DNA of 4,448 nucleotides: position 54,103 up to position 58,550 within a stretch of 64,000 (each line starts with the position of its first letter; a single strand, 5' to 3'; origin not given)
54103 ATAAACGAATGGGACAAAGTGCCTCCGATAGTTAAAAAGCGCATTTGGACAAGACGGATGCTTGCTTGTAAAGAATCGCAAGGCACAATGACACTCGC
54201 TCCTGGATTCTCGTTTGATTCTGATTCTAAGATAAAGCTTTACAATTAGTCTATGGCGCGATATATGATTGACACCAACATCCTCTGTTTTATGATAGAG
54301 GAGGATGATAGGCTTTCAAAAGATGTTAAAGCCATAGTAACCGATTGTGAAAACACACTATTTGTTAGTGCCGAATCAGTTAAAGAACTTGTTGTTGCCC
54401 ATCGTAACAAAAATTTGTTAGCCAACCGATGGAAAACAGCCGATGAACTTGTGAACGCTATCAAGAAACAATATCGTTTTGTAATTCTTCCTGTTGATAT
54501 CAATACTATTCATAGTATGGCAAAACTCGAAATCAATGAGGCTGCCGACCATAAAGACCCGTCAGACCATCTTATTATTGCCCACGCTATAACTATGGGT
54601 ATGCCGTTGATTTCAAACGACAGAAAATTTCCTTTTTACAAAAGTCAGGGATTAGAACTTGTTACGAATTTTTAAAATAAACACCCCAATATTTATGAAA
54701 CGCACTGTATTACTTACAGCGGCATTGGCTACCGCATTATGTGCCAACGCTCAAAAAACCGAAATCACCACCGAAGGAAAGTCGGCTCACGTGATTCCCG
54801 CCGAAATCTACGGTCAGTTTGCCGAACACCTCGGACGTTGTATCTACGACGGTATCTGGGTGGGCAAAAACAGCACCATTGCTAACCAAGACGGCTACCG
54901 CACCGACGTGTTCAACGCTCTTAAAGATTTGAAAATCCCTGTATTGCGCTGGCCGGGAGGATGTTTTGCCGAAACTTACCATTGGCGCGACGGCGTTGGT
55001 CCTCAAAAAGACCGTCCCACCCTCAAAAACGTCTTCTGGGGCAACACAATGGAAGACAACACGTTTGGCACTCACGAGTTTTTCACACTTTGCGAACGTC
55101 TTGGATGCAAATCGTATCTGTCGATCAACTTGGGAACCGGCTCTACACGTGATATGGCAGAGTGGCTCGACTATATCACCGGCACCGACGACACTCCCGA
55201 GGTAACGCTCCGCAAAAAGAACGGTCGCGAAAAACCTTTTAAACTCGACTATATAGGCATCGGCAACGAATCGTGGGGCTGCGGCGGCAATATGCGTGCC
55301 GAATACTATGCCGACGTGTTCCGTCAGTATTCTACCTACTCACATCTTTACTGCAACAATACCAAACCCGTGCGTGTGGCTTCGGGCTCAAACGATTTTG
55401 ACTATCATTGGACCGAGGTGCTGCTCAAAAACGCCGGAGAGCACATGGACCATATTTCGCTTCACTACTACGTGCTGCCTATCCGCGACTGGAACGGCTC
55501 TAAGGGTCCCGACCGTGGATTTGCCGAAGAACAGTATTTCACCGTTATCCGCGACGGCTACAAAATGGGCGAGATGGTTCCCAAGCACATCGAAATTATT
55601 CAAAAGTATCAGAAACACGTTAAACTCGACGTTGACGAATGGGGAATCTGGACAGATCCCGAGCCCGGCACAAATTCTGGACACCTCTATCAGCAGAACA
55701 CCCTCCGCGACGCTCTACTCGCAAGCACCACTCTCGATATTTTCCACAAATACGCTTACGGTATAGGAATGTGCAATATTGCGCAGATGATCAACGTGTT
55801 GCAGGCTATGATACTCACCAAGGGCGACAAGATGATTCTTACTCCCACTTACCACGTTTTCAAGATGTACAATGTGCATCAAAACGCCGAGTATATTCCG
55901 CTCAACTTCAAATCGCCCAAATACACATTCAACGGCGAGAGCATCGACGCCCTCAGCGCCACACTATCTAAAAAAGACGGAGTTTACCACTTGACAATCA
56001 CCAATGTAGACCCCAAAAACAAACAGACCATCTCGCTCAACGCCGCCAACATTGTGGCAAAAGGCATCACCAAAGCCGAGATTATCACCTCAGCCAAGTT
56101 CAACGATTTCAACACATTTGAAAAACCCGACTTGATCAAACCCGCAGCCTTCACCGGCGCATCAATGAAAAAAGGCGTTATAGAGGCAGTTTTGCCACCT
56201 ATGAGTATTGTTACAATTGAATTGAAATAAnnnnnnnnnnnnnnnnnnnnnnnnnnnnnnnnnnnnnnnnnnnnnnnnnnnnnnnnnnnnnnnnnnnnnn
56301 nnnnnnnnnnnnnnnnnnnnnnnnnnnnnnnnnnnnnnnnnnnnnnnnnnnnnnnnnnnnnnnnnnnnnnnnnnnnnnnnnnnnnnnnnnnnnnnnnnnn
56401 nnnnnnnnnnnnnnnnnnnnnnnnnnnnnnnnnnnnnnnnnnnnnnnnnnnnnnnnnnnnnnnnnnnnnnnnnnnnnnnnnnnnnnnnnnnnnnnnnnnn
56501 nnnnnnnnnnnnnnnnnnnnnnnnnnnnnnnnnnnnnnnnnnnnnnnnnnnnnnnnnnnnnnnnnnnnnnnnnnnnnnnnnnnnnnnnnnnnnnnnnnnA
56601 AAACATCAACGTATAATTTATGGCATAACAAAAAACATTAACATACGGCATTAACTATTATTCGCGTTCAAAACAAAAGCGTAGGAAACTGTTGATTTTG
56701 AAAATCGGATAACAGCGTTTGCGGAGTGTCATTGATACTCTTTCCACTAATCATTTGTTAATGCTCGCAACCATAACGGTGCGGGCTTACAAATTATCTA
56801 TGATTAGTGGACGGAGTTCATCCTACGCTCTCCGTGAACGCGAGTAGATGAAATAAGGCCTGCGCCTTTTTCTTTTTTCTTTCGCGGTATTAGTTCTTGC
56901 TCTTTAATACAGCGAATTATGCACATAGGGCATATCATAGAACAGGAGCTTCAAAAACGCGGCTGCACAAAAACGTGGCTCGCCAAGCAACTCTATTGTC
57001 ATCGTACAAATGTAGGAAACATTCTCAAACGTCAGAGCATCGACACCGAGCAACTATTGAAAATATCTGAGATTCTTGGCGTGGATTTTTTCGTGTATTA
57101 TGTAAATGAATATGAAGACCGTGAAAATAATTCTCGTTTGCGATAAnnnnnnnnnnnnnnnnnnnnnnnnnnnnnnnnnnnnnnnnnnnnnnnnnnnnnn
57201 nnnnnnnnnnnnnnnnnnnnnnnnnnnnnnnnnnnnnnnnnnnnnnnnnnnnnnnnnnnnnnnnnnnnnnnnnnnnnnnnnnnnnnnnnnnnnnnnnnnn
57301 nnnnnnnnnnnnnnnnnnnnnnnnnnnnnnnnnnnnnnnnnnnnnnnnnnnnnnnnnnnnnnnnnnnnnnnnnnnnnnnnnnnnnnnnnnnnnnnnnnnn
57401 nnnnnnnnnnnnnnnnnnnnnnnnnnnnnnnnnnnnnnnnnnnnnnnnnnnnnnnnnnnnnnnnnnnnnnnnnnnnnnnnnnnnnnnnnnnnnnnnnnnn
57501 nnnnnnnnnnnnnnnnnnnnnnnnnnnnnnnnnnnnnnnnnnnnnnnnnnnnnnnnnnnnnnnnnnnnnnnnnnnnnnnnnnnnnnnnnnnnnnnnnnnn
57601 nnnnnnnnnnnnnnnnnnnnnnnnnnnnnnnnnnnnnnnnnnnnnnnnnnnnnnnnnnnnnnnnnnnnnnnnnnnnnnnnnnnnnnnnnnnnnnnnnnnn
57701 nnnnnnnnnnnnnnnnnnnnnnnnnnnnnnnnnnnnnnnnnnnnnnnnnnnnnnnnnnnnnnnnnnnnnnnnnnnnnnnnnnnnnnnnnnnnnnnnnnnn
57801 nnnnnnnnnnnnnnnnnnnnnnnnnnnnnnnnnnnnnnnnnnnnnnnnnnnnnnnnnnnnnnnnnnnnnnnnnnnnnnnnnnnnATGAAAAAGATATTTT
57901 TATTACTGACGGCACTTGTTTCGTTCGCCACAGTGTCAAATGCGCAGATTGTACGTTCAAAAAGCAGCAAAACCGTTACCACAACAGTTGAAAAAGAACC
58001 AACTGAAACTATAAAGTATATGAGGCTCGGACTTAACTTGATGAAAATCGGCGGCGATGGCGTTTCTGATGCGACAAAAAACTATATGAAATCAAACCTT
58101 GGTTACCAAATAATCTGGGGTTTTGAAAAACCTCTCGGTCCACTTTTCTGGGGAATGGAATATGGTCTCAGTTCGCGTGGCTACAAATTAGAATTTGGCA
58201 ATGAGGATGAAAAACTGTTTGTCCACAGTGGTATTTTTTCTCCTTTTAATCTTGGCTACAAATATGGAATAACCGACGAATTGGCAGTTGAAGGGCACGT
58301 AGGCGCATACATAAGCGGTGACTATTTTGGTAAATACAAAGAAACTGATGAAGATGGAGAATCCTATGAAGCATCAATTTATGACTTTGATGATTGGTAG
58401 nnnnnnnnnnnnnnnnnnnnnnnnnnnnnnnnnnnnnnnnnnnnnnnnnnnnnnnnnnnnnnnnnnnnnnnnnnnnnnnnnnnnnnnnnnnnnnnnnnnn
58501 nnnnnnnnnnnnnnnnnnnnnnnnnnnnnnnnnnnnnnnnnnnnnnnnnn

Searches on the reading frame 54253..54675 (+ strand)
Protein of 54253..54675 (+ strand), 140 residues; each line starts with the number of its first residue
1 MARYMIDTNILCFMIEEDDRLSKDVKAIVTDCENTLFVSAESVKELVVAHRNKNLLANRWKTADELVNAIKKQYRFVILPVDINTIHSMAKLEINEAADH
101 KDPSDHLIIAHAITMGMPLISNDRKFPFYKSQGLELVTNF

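Call 16: search_protein_families(library=pfam, proteins=[window:54253-54675:+], max_evalue=0.01)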
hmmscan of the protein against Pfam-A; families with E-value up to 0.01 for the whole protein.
window:54253-54675:+ (140 aa): 3 families
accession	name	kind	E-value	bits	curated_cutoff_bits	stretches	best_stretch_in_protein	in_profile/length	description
PF01850.27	PIN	-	1.1e-13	52.2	23.6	1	4-126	1-114/120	PIN domain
PF10130.15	PIN_2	-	1.7e-05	25.5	22.4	1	6-126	2-115/133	PIN domain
PF13470.12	PIN_3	-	6.7e-05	24.1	27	1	3-118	1-107/115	PIN domain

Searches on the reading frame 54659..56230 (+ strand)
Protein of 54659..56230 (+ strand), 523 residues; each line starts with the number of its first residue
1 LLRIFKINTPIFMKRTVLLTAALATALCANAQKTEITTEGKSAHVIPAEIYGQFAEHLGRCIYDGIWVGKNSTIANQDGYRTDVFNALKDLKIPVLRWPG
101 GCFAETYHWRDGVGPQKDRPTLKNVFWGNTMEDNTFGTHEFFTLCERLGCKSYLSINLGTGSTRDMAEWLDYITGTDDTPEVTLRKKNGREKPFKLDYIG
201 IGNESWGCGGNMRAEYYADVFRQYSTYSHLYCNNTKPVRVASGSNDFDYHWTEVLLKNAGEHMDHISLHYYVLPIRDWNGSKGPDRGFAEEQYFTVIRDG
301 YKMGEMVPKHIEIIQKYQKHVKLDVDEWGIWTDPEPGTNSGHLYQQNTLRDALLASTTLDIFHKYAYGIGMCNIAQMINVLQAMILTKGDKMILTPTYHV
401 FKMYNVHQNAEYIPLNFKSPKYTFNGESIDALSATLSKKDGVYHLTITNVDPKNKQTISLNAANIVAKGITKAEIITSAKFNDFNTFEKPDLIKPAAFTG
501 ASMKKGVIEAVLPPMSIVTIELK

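Call 16: search_protein_families(library=pfam, proteins=[window:54659-56230:+], max_evalue=0.01)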
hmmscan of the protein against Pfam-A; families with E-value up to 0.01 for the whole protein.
window:54659-56230:+ (523 aa): 2 families
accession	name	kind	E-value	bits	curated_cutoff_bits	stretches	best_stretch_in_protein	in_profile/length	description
PF06964.18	Alpha-L-AF_C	-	1.6e-44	152.5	27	1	326-516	1-165/165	Alpha-L-arabinofuranosidase C-terminal domain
PF22848.2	ASD1_dom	-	2.3e-08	34.3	22.2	1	88-153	3-72/239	Alpha-L-arabinofuranosidase 1 domain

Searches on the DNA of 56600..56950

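Call 44: search_rna_families(source=window, start=56600, end=56950, threshold=evalue, max_evalue=10)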
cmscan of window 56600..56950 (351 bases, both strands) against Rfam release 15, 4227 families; matches with E-value up to 10: 4.
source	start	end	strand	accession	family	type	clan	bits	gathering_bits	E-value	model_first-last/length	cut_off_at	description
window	56890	56914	+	RF00390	TYMV_upPK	Cis-reg;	-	14.7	38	2.3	1-23/23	no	turnip yellow mosaic virus upstream pseudo-knot (TYMV_upPK)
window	56717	56793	+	RF00506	Thr_leader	Cis-reg; leader;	-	14.7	55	2.9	1-118/118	no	Threonine operon leader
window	56849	56919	-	RF00506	Thr_leader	Cis-reg; leader;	-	14.6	55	3.1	1-118/118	no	Threonine operon leader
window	56852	56878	+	RF00489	ctRNA_p42d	Gene; antisense;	-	14.2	50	3.6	1-46/46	no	ctRNA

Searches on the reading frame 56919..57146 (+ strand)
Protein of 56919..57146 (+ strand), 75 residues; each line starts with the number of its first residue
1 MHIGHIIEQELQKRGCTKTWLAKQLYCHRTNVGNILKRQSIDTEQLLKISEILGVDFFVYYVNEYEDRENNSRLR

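Call 16: search_protein_families(library=pfam, proteins=[window:56919-57146:+], max_evalue=0.01)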
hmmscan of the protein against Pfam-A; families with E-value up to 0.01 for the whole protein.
window:56919-57146:+ (75 aa): 3 families
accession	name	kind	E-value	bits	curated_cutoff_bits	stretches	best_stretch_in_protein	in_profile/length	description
PF13443.12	HTH_26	-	3.4e-05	24.5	22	1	8-56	3-53/63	Cro/C1-type HTH DNA-binding domain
PF01381.28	HTH_3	-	0.00039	20.8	23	1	7-57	1-52/55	Helix-turn-helix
PF13693.12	HTH_35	-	0.0014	19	25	1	7-70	7-68/75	Winged helix-turn-helix DNA-binding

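Call 55: search_protein_families(library=padloc, proteins=[window:56919-57146:+], max_evalue=0.01)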
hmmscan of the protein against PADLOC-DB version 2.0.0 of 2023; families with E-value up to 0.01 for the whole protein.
window:56919-57146:+ (75 aa): 1 family
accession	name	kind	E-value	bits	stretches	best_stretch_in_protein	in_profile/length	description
PDLC04775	PDC-M69A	-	4.6e-05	21.9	1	2-57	7-63/113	-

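Call 77: find_homologous_proteins(query=window:56919-57146:+, max_evalue=0.000001)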
Query window:56919-57146:+ (75 aa): 16 proteins with E <= 0.000001 among 17 candidates.
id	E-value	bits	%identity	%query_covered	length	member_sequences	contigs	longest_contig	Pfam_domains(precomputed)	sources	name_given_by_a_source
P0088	3.2e-39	150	89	100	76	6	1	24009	-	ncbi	-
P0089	8.8e-39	148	89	100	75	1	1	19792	-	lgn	-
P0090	1.7e-38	147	89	100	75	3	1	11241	-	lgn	-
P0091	1.9e-38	147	89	100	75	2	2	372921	-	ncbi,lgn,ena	-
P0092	1.0e-37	145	88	100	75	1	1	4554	-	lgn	-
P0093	1.6e-37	144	88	100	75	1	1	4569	-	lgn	-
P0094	1.9e-30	122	82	89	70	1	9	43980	-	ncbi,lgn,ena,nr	ncbi:MAG: helix-turn-helix domain-containing protein [Bacteroidales bacterium]|nr:helix-turn-helix d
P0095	3.1e-29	118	76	89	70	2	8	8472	-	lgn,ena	-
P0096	1.2e-28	116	79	89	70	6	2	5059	-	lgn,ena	-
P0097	2.3e-28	115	77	88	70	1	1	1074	PF13443.13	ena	-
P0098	3.8e-28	114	80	85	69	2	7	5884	-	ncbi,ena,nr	ncbi:MAG: helix-turn-helix domain-containing protein [Bacteroidales bacterium]|nr:helix-turn-helix d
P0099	4.3e-28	114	78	89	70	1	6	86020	-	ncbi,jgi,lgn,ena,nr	ncbi:MAG: XRE family transcriptional regulator [Bacteroidales bacterium]|nr:XRE family transcription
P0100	1.6e-26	109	74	88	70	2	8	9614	-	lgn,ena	-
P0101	2.3e-26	109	71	87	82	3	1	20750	-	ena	-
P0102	6.0e-25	104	73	88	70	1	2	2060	-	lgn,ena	-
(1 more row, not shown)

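Call 78: find_encoding_contigs(protein=P0094, flank=2500, max_places=4)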
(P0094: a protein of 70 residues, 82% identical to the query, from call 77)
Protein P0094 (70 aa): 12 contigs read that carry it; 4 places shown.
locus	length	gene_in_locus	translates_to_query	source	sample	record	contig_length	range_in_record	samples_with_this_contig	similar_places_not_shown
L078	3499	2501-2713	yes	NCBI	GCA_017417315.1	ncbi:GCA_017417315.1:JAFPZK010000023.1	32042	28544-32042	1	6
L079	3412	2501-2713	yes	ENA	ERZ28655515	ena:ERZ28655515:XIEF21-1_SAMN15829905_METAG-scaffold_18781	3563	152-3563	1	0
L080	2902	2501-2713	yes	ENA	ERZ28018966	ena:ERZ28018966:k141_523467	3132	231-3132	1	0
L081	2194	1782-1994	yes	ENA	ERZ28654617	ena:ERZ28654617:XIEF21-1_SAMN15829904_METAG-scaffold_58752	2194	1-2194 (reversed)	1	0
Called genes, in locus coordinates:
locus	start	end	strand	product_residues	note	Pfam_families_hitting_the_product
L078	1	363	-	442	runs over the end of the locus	PF13173:AAA_14, PF13635:DUF4143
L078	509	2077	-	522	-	PF09820:AAA-ATPase_like, PF08011:PDDEXK_9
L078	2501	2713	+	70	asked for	-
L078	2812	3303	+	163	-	-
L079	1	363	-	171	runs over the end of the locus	?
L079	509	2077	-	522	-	PF09820:AAA-ATPase_like, PF08011:PDDEXK_9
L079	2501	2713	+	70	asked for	-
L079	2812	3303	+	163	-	-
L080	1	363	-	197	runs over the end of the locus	?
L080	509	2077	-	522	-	PF09820:AAA-ATPase_like, PF08011:PDDEXK_9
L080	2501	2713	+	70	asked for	-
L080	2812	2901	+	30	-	?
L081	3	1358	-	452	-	?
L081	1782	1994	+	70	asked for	-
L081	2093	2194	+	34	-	?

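Call 79: find_encoding_contigs(protein=P0099, flank=2500, max_places=4)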
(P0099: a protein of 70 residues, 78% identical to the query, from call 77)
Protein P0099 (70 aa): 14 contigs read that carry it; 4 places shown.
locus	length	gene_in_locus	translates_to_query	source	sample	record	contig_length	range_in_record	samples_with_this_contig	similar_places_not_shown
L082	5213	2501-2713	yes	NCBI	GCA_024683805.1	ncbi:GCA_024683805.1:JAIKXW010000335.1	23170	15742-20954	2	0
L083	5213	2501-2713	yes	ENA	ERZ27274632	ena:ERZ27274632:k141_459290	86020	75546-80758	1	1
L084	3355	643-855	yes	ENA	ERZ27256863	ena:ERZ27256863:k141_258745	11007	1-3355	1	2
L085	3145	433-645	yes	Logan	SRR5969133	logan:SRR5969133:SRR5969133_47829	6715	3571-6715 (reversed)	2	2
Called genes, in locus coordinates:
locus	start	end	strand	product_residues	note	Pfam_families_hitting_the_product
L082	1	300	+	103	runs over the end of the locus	PF00829:Ribosomal_L21p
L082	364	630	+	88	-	PF01016:Ribosomal_L27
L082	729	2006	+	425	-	PF02403:Seryl_tRNA_N, PF00587:tRNA-synt_2b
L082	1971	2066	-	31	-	-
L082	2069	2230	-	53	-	-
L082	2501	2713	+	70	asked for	-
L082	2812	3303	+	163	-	-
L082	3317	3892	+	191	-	-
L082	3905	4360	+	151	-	-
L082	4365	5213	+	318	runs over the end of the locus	PF19672:DUF6175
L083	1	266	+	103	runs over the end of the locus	PF00829:Ribosomal_L21p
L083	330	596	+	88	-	PF01016:Ribosomal_L27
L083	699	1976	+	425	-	PF02403:Seryl_tRNA_N, PF00587:tRNA-synt_2b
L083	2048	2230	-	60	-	-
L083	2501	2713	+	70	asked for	-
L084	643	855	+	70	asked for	-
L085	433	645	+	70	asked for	-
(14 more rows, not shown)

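Call 80: find_encoding_contigs(protein=P0101, flank=2500, max_places=3)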
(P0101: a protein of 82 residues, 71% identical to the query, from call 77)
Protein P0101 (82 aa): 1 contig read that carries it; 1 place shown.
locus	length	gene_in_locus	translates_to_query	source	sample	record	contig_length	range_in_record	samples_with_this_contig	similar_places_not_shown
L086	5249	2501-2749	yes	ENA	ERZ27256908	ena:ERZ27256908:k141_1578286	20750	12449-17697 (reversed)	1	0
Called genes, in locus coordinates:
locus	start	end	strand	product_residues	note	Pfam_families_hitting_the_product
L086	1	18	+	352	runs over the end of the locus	PF00793:DAHP_synth_1, PF01817:CM_2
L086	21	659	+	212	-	PF01487:DHquinase_I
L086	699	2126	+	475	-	PF03553:Na_H_antiporter, PF03606:DcuC (weak), PF03553:Na_H_antiporter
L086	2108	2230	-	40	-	-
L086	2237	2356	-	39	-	-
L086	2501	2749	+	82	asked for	-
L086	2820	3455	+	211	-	PF13505:OMP_b-brl, PF13568:OMP_b-brl_2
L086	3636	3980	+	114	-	-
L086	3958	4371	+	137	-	PF01850:PIN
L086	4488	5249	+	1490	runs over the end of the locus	PF00310:GATase_2, PF04898:Glu_syn_central, PF01645:Glu_synthase, PF01493:GXGXG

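Call 81: find_encoding_contigs(protein=P0091, flank=2500, max_places=3)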
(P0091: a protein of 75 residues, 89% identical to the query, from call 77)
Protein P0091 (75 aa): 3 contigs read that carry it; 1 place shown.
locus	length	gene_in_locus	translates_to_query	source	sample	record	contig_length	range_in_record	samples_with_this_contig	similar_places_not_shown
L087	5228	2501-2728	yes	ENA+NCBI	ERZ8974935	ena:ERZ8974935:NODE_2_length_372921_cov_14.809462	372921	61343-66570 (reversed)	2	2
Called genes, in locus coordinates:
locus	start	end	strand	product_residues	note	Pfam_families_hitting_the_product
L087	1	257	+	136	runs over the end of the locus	PF01850:PIN, PF10130:PIN_2 (weak)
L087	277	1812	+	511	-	PF22848:ASD1_dom, PF06964:Alpha-L-AF_C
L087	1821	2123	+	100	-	PF07876:Dabb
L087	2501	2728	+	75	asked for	-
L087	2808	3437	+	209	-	-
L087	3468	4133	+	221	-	-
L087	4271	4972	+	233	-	-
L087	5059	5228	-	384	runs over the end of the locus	PF07690:MFS_1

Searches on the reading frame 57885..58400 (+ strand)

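Call 16: search_protein_families(library=pfam, proteins=[window:57885-58400:+], max_evalue=0.01)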
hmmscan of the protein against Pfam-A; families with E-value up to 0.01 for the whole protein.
window:57885-58400:+ (171 aa): 1 family
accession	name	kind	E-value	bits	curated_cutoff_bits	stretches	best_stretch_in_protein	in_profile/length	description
PF13505.12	OMP_b-brl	-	0.00016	22.3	28.7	1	43-161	21-132/175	Outer membrane protein beta-barrel domain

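Call 55: search_protein_families(library=padloc, proteins=[window:57885-58400:+], max_evalue=0.01)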
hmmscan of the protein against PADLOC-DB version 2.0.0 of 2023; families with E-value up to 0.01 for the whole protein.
window:57885-58400:+ (171 aa): 0 families
